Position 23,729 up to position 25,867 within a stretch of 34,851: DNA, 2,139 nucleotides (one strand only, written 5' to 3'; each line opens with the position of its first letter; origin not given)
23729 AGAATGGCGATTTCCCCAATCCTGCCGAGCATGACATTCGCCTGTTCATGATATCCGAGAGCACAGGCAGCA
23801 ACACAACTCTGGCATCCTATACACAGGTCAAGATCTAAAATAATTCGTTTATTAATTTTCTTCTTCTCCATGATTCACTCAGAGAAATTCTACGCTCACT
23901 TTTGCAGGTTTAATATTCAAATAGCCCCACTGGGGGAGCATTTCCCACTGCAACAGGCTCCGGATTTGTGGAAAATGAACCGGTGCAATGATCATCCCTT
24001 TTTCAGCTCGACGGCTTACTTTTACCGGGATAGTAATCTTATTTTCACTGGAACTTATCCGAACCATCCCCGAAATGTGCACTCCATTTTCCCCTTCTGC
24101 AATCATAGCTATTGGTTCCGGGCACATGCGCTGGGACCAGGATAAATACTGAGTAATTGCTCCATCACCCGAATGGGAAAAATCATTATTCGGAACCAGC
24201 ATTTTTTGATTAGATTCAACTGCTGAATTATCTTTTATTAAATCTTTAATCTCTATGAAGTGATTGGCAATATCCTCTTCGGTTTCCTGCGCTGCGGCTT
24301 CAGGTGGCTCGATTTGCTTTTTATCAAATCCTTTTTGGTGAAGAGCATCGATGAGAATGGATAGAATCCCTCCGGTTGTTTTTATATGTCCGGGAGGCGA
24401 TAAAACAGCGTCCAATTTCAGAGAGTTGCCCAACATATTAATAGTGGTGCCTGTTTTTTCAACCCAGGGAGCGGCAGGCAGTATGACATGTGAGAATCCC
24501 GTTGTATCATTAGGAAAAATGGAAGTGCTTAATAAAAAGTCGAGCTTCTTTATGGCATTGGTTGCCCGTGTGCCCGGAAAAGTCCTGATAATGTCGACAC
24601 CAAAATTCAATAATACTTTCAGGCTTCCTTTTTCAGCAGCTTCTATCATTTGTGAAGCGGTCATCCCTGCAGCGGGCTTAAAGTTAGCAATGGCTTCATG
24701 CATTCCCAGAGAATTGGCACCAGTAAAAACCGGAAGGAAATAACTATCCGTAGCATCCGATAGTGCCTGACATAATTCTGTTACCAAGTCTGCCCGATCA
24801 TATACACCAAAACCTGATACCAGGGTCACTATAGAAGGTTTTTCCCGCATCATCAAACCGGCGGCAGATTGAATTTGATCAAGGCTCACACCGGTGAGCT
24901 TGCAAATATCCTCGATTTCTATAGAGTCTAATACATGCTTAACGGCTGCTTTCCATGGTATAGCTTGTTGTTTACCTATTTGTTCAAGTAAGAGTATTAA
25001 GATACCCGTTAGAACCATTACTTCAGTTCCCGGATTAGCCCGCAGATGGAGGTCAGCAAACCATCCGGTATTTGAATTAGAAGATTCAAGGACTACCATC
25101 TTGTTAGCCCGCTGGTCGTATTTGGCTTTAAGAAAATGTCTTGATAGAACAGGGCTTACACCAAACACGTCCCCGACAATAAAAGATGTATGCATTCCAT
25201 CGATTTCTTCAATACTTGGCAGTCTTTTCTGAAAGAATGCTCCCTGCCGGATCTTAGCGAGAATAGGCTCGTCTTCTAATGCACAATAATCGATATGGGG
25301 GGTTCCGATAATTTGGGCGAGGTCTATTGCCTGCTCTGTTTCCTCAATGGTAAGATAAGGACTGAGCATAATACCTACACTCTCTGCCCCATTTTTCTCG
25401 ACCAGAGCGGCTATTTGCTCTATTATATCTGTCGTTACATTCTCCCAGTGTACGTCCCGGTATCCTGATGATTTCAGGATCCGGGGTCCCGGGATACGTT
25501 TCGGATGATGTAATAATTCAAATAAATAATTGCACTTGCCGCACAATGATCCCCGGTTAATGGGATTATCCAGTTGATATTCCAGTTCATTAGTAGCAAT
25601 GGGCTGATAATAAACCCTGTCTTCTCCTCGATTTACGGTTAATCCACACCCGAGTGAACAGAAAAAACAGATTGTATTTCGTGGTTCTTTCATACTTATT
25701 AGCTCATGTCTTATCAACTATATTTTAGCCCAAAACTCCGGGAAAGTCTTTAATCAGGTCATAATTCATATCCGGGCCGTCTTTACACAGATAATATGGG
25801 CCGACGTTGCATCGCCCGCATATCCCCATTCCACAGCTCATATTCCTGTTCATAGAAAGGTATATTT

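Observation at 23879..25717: FdhF-like subunit lacks SeCys/Cys140, His141 and Arg333 equivalents (NuoG-like degeneration?)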

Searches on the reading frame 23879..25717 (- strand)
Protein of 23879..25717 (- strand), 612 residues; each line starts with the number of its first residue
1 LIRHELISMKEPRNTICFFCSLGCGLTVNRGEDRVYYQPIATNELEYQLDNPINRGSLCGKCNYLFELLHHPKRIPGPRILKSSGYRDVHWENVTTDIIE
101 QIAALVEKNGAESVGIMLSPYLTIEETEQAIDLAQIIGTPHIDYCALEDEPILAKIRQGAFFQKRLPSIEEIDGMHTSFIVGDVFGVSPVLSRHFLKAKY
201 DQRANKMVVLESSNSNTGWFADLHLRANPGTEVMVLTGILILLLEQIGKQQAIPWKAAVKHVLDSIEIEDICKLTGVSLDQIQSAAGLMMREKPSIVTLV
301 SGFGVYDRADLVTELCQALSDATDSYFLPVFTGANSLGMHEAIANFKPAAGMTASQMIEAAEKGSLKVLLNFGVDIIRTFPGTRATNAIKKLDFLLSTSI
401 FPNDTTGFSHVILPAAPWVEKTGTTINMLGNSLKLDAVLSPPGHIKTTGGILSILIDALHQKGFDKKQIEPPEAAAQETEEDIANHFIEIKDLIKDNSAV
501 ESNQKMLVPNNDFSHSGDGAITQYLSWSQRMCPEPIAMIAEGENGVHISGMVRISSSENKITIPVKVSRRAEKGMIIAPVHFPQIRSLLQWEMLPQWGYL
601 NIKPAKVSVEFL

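Call 3: search_solved_structures(query=window:23879-25717:-, max_evalue=0.001, show_alignments=3)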
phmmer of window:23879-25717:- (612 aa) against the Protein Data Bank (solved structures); distinct sequences matched with E-value up to 0.001: 36.
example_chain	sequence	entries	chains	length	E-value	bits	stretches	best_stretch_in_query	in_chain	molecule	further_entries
9t1s_L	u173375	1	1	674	5.7e-28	101.1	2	14-292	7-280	formate dehydrogenase (coenzyme F420)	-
7qv7_S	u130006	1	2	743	7.5e-26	94.1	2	13-278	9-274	Hydrogen dependent carbon dioxide reductase subunit FdhF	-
8rqz_C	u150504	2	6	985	2.3e-20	76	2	13-246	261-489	Probable oxidoreductase YjgC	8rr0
9gzq_A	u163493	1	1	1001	2.4e-20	76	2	13-246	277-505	Probable oxidoreductase YjgC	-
6tg9_A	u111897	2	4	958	6.1e-19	71.3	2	15-251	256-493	Formate dehydrogenase subunit alpha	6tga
7bkb_D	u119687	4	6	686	3e-18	69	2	15-253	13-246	Formate dehydrogenase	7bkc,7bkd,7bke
9wxb_B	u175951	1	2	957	4.7e-18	68.4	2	14-246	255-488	Formate dehydrogenase alpha subunit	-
1aa6_A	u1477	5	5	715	1.8e-16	63.1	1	15-305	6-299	FORMATE DEHYDROGENASE H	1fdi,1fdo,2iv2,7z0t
7vw6_A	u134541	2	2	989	1.6e-15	60.1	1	14-304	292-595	Formate dehydrogenase | Tungsten-containing formate dehydrogenase alpha subunit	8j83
7e5z_A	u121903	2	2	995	1.6e-15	60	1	14-304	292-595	Formate dehydrogenase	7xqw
9vap_A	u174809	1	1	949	6.8e-15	57.9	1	11-295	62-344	Formate dehydrogenase molybdopterin-binding subunit FdhA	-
2jim_A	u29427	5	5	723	4.9e-10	41.9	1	15-240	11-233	PERIPLASMIC NITRATE REDUCTASE | PROTEIN (PERIPLASMIC NITRATE REDUCTASE)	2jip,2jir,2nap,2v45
2jio_A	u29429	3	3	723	6.5e-10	41.5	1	16-240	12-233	PERIPLASMIC NITRATE REDUCTASE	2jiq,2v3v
1kqf_A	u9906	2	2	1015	5.3e-09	38.5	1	4-246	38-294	FORMATE DEHYDROGENASE, NITRATE-INDUCIBLE, MAJOR SUBUNIT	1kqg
8oh5_C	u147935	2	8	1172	1.8e-08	36.7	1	13-140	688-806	Formate dehydrogenase-O, major subunit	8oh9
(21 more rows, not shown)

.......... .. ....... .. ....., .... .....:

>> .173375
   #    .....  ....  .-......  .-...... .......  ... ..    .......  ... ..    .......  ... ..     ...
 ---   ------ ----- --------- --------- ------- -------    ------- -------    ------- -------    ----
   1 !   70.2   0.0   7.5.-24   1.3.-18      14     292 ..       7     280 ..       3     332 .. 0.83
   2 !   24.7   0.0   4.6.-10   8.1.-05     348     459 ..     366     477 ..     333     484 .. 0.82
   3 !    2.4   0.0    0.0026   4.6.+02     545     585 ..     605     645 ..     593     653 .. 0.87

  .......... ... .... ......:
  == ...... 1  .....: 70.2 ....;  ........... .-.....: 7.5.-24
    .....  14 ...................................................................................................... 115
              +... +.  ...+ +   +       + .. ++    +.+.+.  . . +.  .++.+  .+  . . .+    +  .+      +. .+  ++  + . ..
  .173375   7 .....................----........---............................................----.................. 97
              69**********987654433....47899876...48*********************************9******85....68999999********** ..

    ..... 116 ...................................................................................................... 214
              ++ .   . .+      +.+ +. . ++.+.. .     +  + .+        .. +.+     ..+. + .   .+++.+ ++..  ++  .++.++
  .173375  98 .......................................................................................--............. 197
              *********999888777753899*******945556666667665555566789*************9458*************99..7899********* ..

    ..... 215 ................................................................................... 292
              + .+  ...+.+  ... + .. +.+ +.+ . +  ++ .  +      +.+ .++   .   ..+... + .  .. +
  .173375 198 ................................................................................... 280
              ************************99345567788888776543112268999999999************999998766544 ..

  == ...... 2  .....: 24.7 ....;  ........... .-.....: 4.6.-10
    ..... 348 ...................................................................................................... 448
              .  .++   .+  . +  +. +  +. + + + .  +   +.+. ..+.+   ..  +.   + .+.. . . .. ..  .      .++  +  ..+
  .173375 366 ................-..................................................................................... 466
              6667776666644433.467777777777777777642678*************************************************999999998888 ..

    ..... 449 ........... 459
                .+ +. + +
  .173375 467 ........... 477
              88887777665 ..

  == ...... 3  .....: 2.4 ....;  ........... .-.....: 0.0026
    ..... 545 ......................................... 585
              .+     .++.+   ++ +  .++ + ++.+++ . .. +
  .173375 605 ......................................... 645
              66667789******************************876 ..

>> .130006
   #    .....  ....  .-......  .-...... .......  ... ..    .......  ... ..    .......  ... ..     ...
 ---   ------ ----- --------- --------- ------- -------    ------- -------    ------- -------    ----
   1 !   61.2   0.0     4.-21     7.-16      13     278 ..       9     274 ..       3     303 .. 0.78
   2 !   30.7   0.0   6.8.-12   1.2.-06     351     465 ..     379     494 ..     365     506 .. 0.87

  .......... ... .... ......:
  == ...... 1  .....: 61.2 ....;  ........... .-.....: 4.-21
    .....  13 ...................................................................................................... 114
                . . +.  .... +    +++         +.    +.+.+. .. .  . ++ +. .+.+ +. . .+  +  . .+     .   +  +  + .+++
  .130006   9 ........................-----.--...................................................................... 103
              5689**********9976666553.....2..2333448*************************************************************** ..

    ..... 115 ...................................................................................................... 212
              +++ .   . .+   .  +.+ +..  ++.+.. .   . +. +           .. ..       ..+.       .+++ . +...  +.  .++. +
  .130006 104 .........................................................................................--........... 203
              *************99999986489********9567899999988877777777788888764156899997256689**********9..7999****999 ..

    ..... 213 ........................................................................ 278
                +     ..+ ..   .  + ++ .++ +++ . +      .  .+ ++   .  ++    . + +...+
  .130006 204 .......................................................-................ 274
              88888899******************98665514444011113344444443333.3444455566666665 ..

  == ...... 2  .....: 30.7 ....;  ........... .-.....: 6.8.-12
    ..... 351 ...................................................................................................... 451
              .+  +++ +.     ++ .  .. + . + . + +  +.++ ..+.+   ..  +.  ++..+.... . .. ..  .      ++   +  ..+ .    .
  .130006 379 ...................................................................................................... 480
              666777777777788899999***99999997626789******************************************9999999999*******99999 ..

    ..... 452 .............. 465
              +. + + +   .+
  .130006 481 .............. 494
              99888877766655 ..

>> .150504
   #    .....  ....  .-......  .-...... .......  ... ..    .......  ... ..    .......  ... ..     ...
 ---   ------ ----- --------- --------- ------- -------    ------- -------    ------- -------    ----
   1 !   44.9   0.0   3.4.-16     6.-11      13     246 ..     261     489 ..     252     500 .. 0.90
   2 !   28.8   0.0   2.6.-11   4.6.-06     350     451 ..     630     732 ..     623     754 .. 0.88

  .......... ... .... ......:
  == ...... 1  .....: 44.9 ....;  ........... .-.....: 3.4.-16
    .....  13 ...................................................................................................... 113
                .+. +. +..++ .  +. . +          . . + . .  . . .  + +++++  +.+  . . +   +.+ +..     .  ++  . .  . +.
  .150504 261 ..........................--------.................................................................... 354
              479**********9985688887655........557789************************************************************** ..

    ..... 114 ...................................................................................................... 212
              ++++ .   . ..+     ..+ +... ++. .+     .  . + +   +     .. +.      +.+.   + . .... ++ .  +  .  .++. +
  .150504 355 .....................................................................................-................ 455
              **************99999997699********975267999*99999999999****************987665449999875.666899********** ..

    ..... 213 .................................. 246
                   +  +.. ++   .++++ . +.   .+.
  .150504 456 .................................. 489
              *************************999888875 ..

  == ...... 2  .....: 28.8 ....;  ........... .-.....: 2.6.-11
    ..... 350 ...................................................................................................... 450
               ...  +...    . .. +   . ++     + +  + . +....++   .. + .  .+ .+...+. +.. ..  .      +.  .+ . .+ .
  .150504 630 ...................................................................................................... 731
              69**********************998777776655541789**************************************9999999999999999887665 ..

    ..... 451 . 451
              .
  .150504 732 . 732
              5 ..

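Call 4: search_protein_families(library=pfam, proteins=[window:23879-25717:-], max_evalue=0.001)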
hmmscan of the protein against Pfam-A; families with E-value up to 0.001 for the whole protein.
window:23879-25717:- (612 aa): 2 families
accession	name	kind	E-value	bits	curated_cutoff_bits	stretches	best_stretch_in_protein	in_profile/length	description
PF00384.28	Molybdopterin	-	5.4e-16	59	24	1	82-453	9-348/353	Molybdopterin oxidoreductase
PF04879.21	Molybdop_Fe4S4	-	2.7e-07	30.9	22.7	1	14-70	5-54/55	Molybdopterin oxidoreductase Fe4S4 domain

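Call 8: search_protein_families(library=ncbifam, proteins=[window:23879-25717:-], max_evalue=0.001)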
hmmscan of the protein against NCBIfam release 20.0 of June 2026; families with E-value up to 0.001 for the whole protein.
window:23879-25717:- (612 aa): 12 families
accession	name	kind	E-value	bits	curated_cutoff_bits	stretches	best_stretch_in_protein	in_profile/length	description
TIGR01591.1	Fdh-alpha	equivalog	3.1e-48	164.4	666.25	2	15-308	1-291/672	formate dehydrogenase subunit alpha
NF047855.1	AssmNtatRedNasC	equivalog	3.5e-35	121.4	1100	2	11-298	19-308/708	assimilatory nitrate reductase catalytic subunit NasC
TIGR01973.1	NuoG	equivalog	1.2e-21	77.2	470.05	1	13-453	215-604/606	NADH-quinone oxidoreductase subunit NuoG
NF041323.1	Nitr_red_NasA_Halo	equivalog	2.1e-18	66.3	1000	2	351-473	363-484/673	assimilatory nitrate reductase NasA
NF041783.2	mnquin_red_QrcB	equivalog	1.6e-14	53.1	440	2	200-425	234-464/695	menaquinone reductase molybdopterin-binding-like subunit QrcB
NF005895.0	PRK07860.1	equivalog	8.5e-13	47.2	802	1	343-573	543-772/811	NADH-quinone oxidoreductase subunit G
TIGR01553.1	formate-DH-alph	equivalog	1.2e-12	46.5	814.2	1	10-109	43-139/1009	formate dehydrogenase-N subunit alpha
NF010055.0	PRK13532.1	equivalog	6.8e-09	34.5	904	1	15-134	45-164/830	nitrate reductase catalytic subunit NapA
NF012032.0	PRK15488.1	equivalog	9.7e-08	30.5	694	1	9-245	40-268/759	thiosulfate reductase PhsA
TIGR01706.1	NAPA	equivalog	1.2e-07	30.5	930.55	1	15-135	45-165/830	periplasmic nitrate reductase subunit alpha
TIGR02693.1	arsenite_ox_L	equivalog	1.8e-06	26.3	359.05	0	394-460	508-577/806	arsenate reductase (azurin) large subunit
NF041513.1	formate_DH_Act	exception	4.4e-05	21.4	1400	1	14-98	44-118/1067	formate dehydrogenase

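Call 10: find_homologous_proteins(query=window:23879-25717:-, max_evalue=1e-10)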
Query window:23879-25717:- (612 aa): 63 proteins with E <= 1e-10 among 8000 candidates.
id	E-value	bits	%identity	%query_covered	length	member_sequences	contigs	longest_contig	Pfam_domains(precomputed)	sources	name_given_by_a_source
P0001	0.0e+0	1121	79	100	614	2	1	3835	PF00384.28,PF04879.22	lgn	-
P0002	0.0e+0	1101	100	80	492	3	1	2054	PF00384.28,PF04879.22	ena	-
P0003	0.0e+0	1100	78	100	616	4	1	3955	PF00384.28,PF04879.22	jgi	-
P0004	0.0e+0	1063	77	99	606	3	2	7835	PF00384.28,PF04879.22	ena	-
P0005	0.0e+0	1054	76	99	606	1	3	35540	PF00384.28,PF04879.22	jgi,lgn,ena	-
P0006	0.0e+0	1054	76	100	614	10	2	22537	PF00384.28,PF04879.22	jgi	jgi:predicted molibdopterin-dependent oxidoreductase YjgC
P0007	6.0e-261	885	63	99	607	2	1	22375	PF00384.28,PF04879.22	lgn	-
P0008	4.5e-221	754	54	99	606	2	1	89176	PF00384.28,PF04879.22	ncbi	ncbi:molybdopterin-dependent oxidoreductase [candidate division KSB1 bacterium]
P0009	3.1e-220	751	55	99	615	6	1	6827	PF00384.28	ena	-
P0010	2.7e-35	140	28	61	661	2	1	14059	PF00384.28,PF01568.28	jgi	jgi:formate dehydrogenase alpha subunit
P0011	1.5e-32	131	25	82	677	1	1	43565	PF00384.28,PF01568.28,PF04879.22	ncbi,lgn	ncbi:MAG: formate dehydrogenase subunit alpha [Nitrospirota bacterium]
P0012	3.1e-27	114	25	74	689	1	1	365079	PF00384.28,PF01568.28,PF04879.22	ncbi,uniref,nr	ncbi:formate dehydrogenase subunit alpha [Halorussus salinisoli]|uniref:formate dehydrogenase subuni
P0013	3.6e-22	97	24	74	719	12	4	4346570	PF00384.28,PF01568.28,PF04879.22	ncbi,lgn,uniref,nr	ncbi:nitrite reductase [Bacillus glycinifermentans]|uniref:assimilatory nitrate reductase catalytic 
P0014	8.9e-22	96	25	72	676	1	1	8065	PF00384.28,PF01568.28,PF04879.22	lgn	-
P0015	1.4e-21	95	24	70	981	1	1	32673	PF13510.12,PF10588.15,PF00384.28,PF12837.13,PF00037.33,PF01568.28,PF12838.13,PF13237.12,PF13183.12,PF04879.22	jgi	jgi:formate dehydrogenase major subunit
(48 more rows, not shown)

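Call 13: find_encoding_contigs(protein=P0008, flank=10000, max_places=3)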
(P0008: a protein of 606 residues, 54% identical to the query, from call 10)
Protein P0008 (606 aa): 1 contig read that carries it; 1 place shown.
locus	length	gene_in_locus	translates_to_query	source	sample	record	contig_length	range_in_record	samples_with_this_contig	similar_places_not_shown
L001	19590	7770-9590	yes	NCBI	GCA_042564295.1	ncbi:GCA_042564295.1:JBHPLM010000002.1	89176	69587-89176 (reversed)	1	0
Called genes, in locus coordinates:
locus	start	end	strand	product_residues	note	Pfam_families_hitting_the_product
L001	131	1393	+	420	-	PF00291:PALP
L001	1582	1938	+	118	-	-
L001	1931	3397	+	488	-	PF00291:PALP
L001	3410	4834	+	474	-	PF00324:AA_permease, PF13520:AA_permease_2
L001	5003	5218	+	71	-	-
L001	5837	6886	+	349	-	PF13237:Fer4_10 (faint), PF17179:Fer4_22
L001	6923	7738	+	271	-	PF00970:FAD_binding_6 (weak), PF00175:NAD_binding_1, PF10418:DHODB_Fe-S_bind (weak)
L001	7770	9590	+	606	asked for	PF04879:Molybdop_Fe4S4 (weak), PF00384:Molybdopterin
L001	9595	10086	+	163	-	PF12797:Fer4_2 (faint), PF12837:Fer4_6 (faint), PF13237:Fer4_10 (weak), PF13187:Fer4_9 (weak), PF13247:Fer4_11, PF12838:Fer4_7 (weak), PF25160:LdpA_Fe-S-bd (weak), PF00037:Fer4 (weak), +3 more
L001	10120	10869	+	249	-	-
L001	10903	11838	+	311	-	PF00146:NADHdh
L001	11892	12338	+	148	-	PF01058:Oxidored_q6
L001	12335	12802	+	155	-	PF00329:Complex1_30kDa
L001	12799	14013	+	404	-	PF00374:NiFeSe_Hases, PF00346:Complex1_49kDa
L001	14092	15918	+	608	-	PF00361:Proton_antipo_M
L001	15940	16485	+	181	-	PF13244:MbhD, PF20501:MbhE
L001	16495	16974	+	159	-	PF04039:MnhB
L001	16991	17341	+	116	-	PF00420:Oxidored_q2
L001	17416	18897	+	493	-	PF10125:NADHdeh_related, PF00361:Proton_antipo_M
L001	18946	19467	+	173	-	PF01899:MNHE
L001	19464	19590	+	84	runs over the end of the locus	PF04066:MrpF_PhaF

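Call 27: search_protein_representatives(alignment_id=A1)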
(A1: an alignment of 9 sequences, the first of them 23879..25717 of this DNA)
Query: 9 sequences, 606 profile positions. Proteins with E-value up to 0.001 (for the whole library): 5284; up to 1e-10: 1604; up to 1e-30: 170. The best 150 are listed.
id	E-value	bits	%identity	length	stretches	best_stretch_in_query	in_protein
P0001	0.0e+00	1219.8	-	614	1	1-606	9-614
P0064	7.2e-135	467.2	-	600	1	1-604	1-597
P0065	7.0e-107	374.8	-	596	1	4-603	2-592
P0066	8.7e-106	371.2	-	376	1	226-606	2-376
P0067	2.1e-102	360.0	-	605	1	3-604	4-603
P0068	2.7e-98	346.4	-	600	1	3-603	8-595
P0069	1.1e-94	334.5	-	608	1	1-601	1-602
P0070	1.7e-92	327.3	-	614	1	1-604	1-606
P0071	5.5e-92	325.6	-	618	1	1-605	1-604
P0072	9.8e-91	321.5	-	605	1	14-604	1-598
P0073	1.1e-90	321.3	-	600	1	14-605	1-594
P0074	5.7e-87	309.0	-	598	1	14-604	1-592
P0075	2.4e-81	290.5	-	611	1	5-602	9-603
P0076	7.3e-81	288.8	-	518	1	3-534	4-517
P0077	9.9e-81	288.4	-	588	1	35-595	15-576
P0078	2.4e-80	287.1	-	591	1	3-591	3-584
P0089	7.9e-61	222.7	-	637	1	5-587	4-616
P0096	1.0e-54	202.5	-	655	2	1-455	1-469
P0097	1.8e-53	198.4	-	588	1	3-604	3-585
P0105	6.0e-46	173.5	-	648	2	5-458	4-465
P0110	1.0e-43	166.2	-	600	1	1-584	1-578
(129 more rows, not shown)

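Call 34: find_related_loci(query=A1, collection=genome_contigs, flank=10000)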
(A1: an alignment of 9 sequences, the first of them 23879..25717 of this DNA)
Query A1 (612 aa) in genome_contigs; peptide patterns used: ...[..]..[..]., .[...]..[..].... (x = any residue, [..] = any of these).
99 stretches matched a pattern, but none encodes a relative of the query by tblastn (E <= 1e-3).
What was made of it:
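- Tried and rejected: GTDB genome scan, close-family alignment (A1): the patterns matched 99 places but none was a relative (call 34).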
